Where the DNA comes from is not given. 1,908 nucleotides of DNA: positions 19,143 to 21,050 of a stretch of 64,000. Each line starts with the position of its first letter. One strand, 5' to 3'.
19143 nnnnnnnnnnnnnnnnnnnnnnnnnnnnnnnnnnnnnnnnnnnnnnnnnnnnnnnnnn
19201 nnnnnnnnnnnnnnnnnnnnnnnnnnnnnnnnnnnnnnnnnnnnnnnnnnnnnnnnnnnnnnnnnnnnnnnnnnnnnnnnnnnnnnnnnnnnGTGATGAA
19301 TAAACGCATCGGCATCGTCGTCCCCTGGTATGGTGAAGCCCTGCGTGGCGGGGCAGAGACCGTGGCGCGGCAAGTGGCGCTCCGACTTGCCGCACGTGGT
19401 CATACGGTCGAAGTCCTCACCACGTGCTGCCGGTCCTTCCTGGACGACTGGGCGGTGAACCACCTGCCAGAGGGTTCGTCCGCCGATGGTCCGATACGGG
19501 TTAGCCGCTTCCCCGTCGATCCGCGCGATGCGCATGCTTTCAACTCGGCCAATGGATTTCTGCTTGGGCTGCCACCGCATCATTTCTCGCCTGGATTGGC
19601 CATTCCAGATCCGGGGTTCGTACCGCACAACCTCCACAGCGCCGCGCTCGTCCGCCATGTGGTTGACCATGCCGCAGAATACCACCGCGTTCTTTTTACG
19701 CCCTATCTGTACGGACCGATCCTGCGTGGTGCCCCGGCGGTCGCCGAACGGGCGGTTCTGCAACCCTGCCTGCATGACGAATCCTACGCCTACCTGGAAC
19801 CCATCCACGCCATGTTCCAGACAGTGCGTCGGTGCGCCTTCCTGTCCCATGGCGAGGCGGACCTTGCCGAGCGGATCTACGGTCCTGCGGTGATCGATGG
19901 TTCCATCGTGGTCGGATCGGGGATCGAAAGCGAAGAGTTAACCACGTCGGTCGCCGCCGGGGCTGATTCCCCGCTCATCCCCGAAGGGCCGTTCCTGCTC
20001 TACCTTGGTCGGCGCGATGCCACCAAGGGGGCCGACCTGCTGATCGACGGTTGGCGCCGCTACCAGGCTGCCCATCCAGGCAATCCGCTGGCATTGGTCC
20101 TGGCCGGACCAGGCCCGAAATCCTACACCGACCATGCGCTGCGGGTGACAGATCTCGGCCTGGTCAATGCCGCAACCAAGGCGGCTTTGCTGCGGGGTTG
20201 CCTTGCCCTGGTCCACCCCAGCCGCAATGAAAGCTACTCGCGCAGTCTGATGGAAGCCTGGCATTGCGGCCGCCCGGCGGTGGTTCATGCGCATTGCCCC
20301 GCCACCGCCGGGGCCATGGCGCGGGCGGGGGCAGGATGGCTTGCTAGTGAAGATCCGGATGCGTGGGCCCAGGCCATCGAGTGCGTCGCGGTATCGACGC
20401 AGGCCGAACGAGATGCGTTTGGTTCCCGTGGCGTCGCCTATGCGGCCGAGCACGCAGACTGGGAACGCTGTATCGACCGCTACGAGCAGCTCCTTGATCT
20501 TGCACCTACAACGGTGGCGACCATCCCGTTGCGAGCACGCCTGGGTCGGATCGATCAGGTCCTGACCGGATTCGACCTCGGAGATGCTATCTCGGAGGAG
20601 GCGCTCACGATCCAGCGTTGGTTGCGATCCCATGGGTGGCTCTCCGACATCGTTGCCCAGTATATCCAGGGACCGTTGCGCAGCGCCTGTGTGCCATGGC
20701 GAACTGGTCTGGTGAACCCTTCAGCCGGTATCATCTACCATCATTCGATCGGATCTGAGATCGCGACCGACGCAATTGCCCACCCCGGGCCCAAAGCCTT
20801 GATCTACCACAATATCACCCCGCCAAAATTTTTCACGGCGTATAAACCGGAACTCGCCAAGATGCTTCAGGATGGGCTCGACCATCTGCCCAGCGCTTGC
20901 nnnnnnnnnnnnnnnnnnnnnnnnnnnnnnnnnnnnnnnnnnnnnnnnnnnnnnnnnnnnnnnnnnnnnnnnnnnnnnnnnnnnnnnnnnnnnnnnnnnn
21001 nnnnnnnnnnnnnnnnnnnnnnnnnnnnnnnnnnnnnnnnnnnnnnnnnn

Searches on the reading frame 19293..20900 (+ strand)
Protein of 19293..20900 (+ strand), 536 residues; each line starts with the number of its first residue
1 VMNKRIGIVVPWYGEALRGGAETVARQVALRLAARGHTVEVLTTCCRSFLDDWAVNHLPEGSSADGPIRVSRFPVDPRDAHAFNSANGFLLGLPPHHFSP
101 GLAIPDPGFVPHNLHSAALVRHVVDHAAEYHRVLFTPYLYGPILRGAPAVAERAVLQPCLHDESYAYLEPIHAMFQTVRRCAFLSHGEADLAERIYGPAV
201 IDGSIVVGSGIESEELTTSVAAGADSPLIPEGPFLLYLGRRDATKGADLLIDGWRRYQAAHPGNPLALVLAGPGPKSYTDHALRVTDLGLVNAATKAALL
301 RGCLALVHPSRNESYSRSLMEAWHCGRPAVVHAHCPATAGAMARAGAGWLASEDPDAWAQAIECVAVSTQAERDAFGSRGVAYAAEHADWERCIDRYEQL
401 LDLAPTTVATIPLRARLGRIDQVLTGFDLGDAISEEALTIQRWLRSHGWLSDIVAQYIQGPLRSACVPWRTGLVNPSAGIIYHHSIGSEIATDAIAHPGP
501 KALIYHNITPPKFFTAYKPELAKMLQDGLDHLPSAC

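Call 32: search_protein_families(library=pfam, proteins=[window:19293-20900:+], max_evalue=1)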
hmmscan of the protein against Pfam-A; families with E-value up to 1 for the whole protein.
window:19293-20900:+ (536 aa): 5 families
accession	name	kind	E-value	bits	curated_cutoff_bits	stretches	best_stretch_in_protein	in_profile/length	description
PF13692.12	Glyco_trans_1_4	-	3.2e-15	57.1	27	1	233-364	2-138/142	Glycosyl transferases group 1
PF00534.26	Glycos_transf_1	-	2.6e-12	47.1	26.4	1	230-365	13-155/172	Glycosyl transferases group 1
PF13439.12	Glyco_transf_4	-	3.2e-08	34.2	28.5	2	19-53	2-36/170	Glycosyltransferase Family 4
PF13579.12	Glyco_trans_4_4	-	0.00046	21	29.7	1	19-82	1-54/158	Glycosyl transferase 4-like domain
PF20706.3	GT4-conflict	-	0.0028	17.1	26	1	231-335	196-314/385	Family 4 Glycosyltransferase in conflict systems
